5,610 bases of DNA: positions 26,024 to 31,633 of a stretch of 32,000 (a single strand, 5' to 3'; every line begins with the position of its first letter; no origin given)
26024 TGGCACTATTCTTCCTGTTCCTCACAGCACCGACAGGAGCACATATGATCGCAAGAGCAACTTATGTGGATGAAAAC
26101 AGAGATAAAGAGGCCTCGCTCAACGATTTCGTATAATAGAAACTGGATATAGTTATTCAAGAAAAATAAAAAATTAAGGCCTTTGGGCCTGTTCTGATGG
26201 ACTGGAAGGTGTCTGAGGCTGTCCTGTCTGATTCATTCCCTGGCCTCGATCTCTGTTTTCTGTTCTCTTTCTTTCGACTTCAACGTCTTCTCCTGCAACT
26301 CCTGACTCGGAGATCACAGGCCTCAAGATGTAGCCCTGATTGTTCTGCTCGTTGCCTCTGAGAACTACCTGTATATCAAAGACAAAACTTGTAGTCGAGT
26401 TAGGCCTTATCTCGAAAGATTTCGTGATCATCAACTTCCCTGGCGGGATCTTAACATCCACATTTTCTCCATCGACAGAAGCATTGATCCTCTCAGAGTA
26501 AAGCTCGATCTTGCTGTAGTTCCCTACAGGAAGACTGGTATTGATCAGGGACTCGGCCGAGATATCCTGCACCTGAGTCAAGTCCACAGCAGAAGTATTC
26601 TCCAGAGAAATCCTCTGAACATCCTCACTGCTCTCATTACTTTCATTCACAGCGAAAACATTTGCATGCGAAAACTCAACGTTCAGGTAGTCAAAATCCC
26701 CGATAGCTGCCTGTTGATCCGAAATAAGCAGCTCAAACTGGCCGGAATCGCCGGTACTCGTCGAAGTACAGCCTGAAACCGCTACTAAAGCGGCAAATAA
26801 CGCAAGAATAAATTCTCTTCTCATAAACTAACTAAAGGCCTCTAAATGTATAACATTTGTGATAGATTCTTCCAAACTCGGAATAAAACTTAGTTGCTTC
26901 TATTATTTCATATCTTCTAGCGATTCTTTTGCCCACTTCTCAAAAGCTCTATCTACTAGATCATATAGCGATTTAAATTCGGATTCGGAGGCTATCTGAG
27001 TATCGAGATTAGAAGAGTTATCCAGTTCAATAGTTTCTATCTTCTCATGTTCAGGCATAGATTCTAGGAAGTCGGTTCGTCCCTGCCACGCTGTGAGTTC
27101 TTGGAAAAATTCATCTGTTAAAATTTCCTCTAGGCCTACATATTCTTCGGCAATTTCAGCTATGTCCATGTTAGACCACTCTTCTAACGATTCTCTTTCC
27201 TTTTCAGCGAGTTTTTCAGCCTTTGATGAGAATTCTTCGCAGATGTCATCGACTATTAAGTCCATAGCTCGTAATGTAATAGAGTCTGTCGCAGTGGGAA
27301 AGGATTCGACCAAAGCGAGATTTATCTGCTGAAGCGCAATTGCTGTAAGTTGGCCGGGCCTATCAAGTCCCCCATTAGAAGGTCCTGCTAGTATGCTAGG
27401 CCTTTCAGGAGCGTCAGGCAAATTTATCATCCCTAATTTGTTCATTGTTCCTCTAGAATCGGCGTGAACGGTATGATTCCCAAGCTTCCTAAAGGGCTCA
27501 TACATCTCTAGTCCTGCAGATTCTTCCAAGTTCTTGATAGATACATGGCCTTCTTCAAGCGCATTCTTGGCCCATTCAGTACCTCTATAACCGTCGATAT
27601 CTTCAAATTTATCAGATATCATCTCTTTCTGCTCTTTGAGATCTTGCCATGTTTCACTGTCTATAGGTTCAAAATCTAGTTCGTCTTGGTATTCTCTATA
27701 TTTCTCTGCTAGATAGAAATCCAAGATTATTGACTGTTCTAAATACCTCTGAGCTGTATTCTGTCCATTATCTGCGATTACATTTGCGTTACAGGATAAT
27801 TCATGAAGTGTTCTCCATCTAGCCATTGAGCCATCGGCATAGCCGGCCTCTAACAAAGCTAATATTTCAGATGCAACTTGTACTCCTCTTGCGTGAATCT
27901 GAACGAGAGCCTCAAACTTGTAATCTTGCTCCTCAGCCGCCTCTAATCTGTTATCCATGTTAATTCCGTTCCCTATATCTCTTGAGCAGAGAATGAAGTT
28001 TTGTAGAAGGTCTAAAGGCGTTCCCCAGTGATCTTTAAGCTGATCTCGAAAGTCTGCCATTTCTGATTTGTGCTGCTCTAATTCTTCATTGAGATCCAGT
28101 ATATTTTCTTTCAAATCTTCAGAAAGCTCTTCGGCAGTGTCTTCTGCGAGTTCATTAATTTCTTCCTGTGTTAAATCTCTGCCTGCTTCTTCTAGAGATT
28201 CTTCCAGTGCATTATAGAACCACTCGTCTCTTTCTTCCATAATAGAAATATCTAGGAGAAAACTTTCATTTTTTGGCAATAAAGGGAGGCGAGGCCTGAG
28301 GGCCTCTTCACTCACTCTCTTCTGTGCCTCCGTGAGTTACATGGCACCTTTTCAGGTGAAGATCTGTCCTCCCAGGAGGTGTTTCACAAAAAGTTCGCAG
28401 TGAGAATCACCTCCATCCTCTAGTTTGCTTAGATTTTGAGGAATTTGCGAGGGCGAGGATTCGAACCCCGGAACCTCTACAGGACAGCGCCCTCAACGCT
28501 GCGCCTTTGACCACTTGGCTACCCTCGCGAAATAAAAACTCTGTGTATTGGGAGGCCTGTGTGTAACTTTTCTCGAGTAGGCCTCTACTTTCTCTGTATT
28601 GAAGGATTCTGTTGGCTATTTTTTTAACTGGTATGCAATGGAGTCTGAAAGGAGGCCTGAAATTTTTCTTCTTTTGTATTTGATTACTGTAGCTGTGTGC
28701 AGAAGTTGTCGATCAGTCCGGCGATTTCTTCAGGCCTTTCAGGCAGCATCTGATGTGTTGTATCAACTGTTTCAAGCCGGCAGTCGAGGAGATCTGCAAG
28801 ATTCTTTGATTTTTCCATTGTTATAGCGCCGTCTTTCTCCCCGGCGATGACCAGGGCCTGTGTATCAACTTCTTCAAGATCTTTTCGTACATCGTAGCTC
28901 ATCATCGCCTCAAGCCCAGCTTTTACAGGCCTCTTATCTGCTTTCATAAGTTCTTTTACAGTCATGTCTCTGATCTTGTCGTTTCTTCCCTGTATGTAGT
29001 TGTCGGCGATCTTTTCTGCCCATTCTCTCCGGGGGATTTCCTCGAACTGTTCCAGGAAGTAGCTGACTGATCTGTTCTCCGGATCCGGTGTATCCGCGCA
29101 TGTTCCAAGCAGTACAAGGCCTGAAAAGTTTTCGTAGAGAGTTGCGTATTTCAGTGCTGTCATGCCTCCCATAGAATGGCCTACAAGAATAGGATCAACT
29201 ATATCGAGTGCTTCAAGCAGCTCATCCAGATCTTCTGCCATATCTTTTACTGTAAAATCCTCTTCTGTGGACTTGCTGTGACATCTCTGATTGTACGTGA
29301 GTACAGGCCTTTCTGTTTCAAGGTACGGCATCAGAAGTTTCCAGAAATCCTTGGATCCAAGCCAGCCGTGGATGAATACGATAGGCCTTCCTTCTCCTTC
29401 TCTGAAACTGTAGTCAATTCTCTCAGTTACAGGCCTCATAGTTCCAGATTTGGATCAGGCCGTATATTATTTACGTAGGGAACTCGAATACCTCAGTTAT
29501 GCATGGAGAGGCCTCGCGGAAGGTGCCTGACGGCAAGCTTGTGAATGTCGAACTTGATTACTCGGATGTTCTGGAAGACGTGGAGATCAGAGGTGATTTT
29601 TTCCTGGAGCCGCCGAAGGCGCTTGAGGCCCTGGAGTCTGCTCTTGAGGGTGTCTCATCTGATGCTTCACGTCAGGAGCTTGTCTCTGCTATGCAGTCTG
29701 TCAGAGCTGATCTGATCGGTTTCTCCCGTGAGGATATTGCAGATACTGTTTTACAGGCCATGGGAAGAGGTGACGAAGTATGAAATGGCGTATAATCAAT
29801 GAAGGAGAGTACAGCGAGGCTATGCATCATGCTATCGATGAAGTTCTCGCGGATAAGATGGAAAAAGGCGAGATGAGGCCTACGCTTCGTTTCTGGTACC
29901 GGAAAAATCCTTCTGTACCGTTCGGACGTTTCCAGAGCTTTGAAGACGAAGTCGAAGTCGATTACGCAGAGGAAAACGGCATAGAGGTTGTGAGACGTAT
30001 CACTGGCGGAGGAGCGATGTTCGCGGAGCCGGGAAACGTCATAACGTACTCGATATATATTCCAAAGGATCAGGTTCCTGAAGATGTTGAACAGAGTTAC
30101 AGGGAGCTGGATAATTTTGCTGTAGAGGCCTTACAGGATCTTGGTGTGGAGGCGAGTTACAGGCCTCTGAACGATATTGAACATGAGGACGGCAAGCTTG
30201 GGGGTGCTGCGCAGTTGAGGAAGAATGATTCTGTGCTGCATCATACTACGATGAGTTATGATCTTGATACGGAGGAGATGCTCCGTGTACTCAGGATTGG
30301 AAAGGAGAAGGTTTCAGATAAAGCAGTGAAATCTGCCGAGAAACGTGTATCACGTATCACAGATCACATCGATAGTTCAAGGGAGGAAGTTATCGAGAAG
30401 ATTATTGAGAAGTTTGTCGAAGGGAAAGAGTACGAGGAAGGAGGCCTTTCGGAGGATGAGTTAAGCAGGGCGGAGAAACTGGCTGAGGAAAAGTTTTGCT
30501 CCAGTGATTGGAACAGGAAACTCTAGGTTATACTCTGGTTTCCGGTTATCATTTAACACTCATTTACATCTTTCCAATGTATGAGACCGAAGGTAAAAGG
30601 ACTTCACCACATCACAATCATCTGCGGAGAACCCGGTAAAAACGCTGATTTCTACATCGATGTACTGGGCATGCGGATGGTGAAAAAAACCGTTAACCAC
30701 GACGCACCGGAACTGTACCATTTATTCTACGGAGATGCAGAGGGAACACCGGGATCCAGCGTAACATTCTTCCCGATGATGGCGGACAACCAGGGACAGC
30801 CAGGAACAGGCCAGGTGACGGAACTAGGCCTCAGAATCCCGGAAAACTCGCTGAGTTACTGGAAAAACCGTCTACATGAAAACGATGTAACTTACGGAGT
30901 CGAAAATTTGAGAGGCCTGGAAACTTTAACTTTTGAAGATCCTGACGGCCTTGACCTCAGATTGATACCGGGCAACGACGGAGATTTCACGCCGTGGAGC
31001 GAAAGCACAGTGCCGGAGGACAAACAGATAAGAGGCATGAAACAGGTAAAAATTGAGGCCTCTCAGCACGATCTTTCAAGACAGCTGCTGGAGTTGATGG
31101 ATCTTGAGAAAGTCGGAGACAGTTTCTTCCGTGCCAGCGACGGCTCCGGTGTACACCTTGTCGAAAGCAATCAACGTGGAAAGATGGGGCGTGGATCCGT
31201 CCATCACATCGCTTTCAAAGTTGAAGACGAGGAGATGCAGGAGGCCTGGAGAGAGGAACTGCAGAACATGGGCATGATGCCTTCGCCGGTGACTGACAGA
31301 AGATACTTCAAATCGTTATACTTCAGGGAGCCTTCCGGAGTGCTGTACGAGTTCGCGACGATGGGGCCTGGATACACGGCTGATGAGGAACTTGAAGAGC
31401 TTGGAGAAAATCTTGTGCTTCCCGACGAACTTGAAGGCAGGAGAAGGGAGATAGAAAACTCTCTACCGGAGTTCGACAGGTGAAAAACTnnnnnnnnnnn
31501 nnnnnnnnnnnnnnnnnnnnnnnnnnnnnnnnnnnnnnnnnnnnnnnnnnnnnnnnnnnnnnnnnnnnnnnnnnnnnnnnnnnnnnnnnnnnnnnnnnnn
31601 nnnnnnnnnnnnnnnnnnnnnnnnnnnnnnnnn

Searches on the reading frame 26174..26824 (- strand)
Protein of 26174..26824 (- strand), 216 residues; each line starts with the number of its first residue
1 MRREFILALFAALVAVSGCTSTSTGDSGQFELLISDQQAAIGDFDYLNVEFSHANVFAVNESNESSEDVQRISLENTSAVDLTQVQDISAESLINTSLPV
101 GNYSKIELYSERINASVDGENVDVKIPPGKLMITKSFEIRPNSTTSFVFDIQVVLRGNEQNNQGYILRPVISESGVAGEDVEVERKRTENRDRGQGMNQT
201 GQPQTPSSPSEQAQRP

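Call 12: search_protein_families(library=pfam, proteins=[window:26174-26824:-])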
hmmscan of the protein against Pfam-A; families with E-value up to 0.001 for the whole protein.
window:26174-26824:- (216 aa): 1 family
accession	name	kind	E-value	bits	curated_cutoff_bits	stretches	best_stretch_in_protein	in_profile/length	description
PF14321.11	DUF4382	-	1.6e-19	71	25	1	27-169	1-136/136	Domain of unknown function (DUF4382)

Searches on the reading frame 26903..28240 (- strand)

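Call 12: search_protein_families(library=pfam, proteins=[window:26903-28240:-])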
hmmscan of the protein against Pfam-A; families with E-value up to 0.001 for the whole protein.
window:26903-28240:- (445 aa): 1 family
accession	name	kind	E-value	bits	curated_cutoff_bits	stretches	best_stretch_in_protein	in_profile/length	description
PF18928.5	DUF5677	-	1.6e-22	80.8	27.1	1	111-269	3-159/166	Family of unknown function (DUF5677)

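Call 52: search_protein_families(library=ncbifam, proteins=[window:26903-28240:-], max_evalue=0.01)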
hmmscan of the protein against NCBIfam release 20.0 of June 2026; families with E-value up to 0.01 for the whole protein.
window:26903-28240:- (445 aa): 0 families

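Call 53: search_protein_families(library=padloc, proteins=[window:26903-28240:-], max_evalue=0.01)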
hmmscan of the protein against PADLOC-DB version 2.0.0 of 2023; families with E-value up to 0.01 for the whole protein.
window:26903-28240:- (445 aa): 0 families

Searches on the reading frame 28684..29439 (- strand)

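Call 12: search_protein_families(library=pfam, proteins=[window:28684-29439:-])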
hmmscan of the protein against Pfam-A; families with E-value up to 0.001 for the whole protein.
window:28684-29439:- (251 aa): 9 families
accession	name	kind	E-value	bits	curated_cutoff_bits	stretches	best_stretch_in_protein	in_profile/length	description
PF00561.26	Abhydrolase_1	-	2.6e-24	86.6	25.8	1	19-136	2-128/245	alpha/beta hydrolase fold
PF12697.13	Abhydrolase_6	-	3.4e-19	70.8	26.3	1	20-240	1-215/217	Alpha/beta hydrolase family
PF12146.15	Hydrolase_4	-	2.6e-15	56.8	27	1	20-226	7-225/239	Serine aminopeptidase, S33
PF07819.20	PGAP1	-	1.3e-06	28.8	24.3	1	16-197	3-217/233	PGAP1-like alpha/beta domain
PF12695.13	Abhydrolase_5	-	8.3e-06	26.1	27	0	82-117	58-93/164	Alpha/beta hydrolase family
PF06028.17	DUF915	-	1.3e-05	25.2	22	0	73-106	95-128/255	Alpha/beta hydrolase of unknown function (DUF915)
PF00975.26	Thioesterase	-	1.4e-05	25.8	26.4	1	19-120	2-105/226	Thioesterase domain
PF06821.19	Ser_hydrolase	-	1.8e-05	25.2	22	0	22-159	3-131/172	Serine hydrolase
PF00326.27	Peptidase_S9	-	0.00046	20.2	22.6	0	171-222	124-172/213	Prolyl oligopeptidase family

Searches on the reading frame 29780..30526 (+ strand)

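Call 12: search_protein_families(library=pfam, proteins=[window:29780-30526:+])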
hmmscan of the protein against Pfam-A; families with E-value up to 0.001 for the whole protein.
window:29780-30526:+ (248 aa): 2 families
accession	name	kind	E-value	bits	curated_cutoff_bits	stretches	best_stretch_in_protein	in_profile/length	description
PF21948.1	LplA-B_cat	-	5.9e-48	163.9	27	1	15-212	4-199/200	Lipoyl protein ligase A/B catalytic domain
PF03099.24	BPL_LplA_LipB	-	1.2e-07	32.2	21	1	55-162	13-132/133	Biotin/lipoate A/B protein ligase family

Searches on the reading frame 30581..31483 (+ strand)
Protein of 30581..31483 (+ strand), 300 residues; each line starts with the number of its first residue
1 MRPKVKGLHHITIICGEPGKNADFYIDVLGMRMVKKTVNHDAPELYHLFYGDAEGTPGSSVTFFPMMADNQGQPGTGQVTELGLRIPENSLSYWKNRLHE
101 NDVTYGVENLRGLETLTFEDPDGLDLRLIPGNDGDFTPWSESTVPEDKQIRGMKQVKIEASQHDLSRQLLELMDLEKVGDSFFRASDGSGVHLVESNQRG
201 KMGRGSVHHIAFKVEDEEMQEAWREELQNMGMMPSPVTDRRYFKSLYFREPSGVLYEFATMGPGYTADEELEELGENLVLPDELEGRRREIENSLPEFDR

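Call 12: search_protein_families(library=pfam, proteins=[window:30581-31483:+])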
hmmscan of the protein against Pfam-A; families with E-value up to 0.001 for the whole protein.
window:30581-31483:+ (300 aa): 1 family
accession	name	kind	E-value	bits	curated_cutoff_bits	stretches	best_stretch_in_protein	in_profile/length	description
PF00903.31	Glyoxalase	-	2.9e-15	57.2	20.6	2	7-126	1-119/121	Glyoxalase/Bleomycin resistance protein/Dioxygenase superfamily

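Call 36: find_encoding_contigs(protein=window:30581-31483:+, flank=10000, max_places=1)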
Protein window:30581-31483:+ (300 aa): no gene with exactly this product is on record in the collection.
